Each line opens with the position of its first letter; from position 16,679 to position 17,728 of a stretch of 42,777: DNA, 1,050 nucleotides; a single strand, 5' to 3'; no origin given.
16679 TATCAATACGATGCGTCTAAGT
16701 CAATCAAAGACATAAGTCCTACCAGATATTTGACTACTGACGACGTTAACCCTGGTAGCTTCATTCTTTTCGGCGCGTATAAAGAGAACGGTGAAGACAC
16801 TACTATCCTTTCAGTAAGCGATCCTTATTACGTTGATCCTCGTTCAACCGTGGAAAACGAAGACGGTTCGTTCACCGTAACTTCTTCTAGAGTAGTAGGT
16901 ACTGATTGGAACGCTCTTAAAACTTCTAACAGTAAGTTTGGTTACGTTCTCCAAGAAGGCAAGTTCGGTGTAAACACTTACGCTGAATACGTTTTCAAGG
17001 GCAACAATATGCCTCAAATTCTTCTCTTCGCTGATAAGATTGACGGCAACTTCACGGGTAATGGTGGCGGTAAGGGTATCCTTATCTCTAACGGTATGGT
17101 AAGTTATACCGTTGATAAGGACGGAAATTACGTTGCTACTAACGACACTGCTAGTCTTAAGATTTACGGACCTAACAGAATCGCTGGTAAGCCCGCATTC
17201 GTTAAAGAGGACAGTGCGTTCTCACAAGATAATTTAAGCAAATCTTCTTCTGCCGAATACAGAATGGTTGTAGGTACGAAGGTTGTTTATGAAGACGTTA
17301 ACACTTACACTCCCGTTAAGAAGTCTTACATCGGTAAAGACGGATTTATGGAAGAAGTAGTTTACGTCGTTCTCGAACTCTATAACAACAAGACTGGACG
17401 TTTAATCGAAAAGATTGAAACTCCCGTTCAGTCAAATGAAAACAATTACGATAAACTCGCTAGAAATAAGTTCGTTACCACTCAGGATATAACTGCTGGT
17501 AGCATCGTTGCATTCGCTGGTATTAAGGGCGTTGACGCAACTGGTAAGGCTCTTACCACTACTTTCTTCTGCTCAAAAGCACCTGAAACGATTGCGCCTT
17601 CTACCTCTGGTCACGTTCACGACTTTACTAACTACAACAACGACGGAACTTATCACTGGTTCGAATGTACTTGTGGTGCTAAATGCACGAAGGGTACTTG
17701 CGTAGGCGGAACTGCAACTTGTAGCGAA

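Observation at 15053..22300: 2415-aa lipoprotein built from 2 A modules and 5 B modules of no family I recognise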

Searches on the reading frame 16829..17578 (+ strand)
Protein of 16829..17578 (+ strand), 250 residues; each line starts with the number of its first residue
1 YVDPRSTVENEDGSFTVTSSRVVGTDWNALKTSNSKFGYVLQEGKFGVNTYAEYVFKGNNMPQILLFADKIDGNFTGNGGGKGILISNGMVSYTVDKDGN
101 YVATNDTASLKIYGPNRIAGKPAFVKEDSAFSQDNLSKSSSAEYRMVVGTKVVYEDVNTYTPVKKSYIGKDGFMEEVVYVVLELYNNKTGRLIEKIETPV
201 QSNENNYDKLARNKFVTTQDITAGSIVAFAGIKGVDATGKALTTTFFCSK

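Call 24: search_solved_structures(query=A2, max_evalue=10, show_alignments=1)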
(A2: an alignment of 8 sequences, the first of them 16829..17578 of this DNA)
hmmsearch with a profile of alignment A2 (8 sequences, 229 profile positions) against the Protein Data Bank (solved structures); distinct sequences matched with E-value up to 10: 5.
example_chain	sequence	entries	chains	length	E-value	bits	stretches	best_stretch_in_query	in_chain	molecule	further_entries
7onc_A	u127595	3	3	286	9e-07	31.9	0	79-112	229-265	SAKe6BE | S6BE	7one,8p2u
7onh_A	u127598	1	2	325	0.00048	23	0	79-112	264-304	SAKe6BE-L3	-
7op4_A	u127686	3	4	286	0.00051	22.9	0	79-112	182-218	SAKe6BE-3HH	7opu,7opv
2ox6_A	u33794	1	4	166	0.48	13.2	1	153-204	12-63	Hypothetical protein SO3848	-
8pjq_A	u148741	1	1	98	1.5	11.5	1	79-113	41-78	SAKe2BE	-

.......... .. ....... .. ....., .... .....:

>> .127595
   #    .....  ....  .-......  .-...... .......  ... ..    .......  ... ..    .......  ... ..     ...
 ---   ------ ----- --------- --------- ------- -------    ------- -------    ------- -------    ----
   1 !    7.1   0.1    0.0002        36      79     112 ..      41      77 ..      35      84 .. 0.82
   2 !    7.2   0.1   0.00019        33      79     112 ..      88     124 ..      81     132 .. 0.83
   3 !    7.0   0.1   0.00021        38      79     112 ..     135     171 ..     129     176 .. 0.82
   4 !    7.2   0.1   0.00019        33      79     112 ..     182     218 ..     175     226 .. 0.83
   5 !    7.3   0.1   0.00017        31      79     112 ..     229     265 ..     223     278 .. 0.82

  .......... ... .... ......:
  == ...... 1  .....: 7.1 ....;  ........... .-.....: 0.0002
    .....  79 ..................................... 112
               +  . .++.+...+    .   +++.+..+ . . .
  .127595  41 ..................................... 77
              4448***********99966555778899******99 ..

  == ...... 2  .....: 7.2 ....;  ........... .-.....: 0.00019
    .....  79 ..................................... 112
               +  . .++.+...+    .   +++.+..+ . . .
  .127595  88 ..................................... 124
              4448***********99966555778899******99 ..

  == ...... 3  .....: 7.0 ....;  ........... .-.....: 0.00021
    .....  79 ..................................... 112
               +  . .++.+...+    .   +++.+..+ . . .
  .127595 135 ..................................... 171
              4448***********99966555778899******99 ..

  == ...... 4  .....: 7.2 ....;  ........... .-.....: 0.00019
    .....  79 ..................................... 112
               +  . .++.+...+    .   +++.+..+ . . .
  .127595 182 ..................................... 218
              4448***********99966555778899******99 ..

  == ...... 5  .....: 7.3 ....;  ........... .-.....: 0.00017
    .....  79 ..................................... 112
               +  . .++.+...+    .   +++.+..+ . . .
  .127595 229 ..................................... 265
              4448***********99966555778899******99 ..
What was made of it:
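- Tried and rejected: A: only a summed artefact against designed kelch-like repeat proteins (call 24).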

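Call 30: predict_structure(alignment_id=A2)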
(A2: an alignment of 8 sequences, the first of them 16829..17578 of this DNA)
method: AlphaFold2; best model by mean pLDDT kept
length: 250 residues; sequences in the alignment: 8
mean_pLDDT: 66.9   pTM: 0.70
mean pLDDT of the five models: 66.9, 61.4, 56.3, 51.5, 40.6
residues with pLDDT >= 90: 0; 70-90: 115; 50-70: 95; < 50: 40
segments of 3 or more residues with pLDDT < 50: 31-35, 73-80, 91-93, 105-107, 117-123, 205-211
pLDDT, mean of each block of 10 residues (from residue 1): 69 73 51 57 82 79 75 46 67 55 52 55 50 60 84 83 75 78 87 82 48 70 77 55 64
secondary structure, 60 per line:
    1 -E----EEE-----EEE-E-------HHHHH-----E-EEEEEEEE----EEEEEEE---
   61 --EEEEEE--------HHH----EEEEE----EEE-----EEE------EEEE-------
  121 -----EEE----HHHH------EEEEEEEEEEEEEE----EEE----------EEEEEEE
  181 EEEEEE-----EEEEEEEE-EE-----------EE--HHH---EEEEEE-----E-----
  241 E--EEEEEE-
elements in order: E7-9 E15-17 H27-31 E39-46 E51-57 E63-68 E84-88 E93-95 E101-103 E110-113 E126-128 H133-136 E143-156 E161-163 E174-186 E192-199 E224-229 E244-249
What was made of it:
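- On Galectin-like / ConA-like fold (A module): pLDDT 66.9 and pTM 0.70 (call 30).
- The A model is low-confidence (call 30).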

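Call 33: fold_search(model_id=the predicted structure, library=pdb)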
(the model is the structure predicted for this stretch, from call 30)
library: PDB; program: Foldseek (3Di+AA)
matches with E <= 10: 1013; with E <= 0.001: 0
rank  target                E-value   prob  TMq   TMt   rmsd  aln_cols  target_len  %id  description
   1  9l3q_A                1.1e-03  0.92  0.32  0.10  16.3       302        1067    9  Cryo-EM structure of SARS-CoV-2 PT Spike Protein complex with a potent broad-spectrum macrocyclic peptide inhibitor 6L (released 2026-03-11)
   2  7xu6_A                1.5e-03  0.96  0.31  0.10  12.0       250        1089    6  Structure of SARS-CoV-2 Spike Protein with Engineered x3 Disulfide (x3(D427C, V987C) and single Arg S1/S2 cleavage sit (released 2022-07-20)
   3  7qdh_B                1.6e-03  0.93  0.34  0.11  13.4       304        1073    8  SARS-CoV-2 S protein S:D614G mutant 1-up (released 2022-05-25)
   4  8p9y_B                1.6e-03  0.90  0.33  0.11  13.4       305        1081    8  SARS-CoV-2 S protein S:D614G mutant in 3-down with binding site of an entry inhibitor (released 2023-09-27)
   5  7u0q_A                2.0e-03  0.96  0.34  0.10  11.8       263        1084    9  SARS-Cov2 S protein structure in complex with neutralizing monoclonal antibody 002-02 (released 2023-03-01)
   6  7nt9_A                3.0e-03  0.80  0.28  0.09  12.4       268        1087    8  Trimeric SARS-CoV-2 spike ectodomain in complex with biliverdin (closed conformation) (released 2021-04-28)
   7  8zy0_A                3.7e-03  0.54  0.25  0.08  19.3       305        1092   10  Sarbecovirus BtKY72 Spike Trimer in a Locked Conformation (released 2025-02-05)
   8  7uaq_A                4.0e-03  0.94  0.33  0.29  12.2       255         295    8  Structure of the SARS-CoV-2 NTD in complex with C1520, local refinement (released 2022-04-27)
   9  8deo_B                4.0e-03  0.33  0.19  0.12  22.4       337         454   12  Structure of AAP A domain and B-repeats (residues 351-813) from Staphylococcus epidermidis (released 2023-05-03)
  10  7ru3_A                4.2e-03  0.57  0.23  0.07  16.2       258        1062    8  CC6.33 IgG in complex with SARS-CoV-2-6P-Mut7 S protein (non-uniform refinement) (released 2022-08-24)
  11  7rbu_B                4.9e-03  0.47  0.26  0.24  17.1       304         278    9  SARS-CoV-2 Spike in complex with PVI.V6-14 Fab (released 2022-05-04)
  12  8tc1_A                6.1e-03  0.77  0.28  0.08  15.1       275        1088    8  Cryo-EM Structure of Spike Glycoprotein from Civet Coronavirus 007 in Closed Conformation (released 2024-05-01)
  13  8deo_A                7.6e-03  0.66  0.30  0.20  13.2       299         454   11  Structure of AAP A domain and B-repeats (residues 351-813) from Staphylococcus epidermidis (released 2023-05-03)
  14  8zy1_A                1.0e-02  0.60  0.27  0.09  15.5       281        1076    7  Sarbecovirus BM48-31 Spike Trimer in a Locked Conformation (released 2025-02-05)
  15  8j67_B                1.1e-02  0.90  0.31  0.38   8.3       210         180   12  Crystal structure of Toxoplasma gondii M2AP (released 2023-08-30)
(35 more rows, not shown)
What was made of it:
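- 16829..17584 (+): A module copy 2 (aa 593-844). AlphaFold pLDDT 66.9 (call 30); weak galectin/VIP36-like Foldseek hits (call 33).
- On Galectin-like / ConA-like fold (A module): The best Foldseek E is 1.1e-3, to the galectin-like coronavirus spike NTD, VIP36 and galectins, with TM 0.3-0.4 (call 33).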

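Call 49: search_protein_families(library=pfam, proteins=[window:16829-17578:+], max_evalue=5)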
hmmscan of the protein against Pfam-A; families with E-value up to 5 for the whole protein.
window:16829-17578:+ (250 aa): 0 families

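Call 51: find_homologous_proteins(query=A3, max_evalue=0.001)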
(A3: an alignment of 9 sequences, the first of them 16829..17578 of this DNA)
Query A3 (9 sequences) (250 aa, profile of the alignment): 2 proteins with E <= 0.001 among 3613 candidates.
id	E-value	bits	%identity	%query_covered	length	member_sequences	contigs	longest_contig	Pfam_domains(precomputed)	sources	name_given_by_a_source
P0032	7.9e-31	125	27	97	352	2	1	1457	-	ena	-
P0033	1.0e-20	92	28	58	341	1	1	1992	PF00476.27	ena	-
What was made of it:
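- Tried and rejected: The word-indexed homologue search with the A alignment returned only two fragments and missed known members (call 51).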

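Call 68: search_protein_families(library=pfam, alignment_id=A3, max_evalue=5)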
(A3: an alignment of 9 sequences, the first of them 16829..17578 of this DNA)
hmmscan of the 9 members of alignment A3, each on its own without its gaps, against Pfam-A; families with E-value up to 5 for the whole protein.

A. member 1, window:16829-17578:+ (250 aa): 0 families

B. families by the number of members that match (of 9 scanned): 3 families
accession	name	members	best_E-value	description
PF19765.4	DUF6252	1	0.13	Family of unknown function (DUF6252)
PF01454.25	MAGE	1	0.26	MAGE homology domain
PF07886.16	BA14K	1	0.43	BA14K-like protein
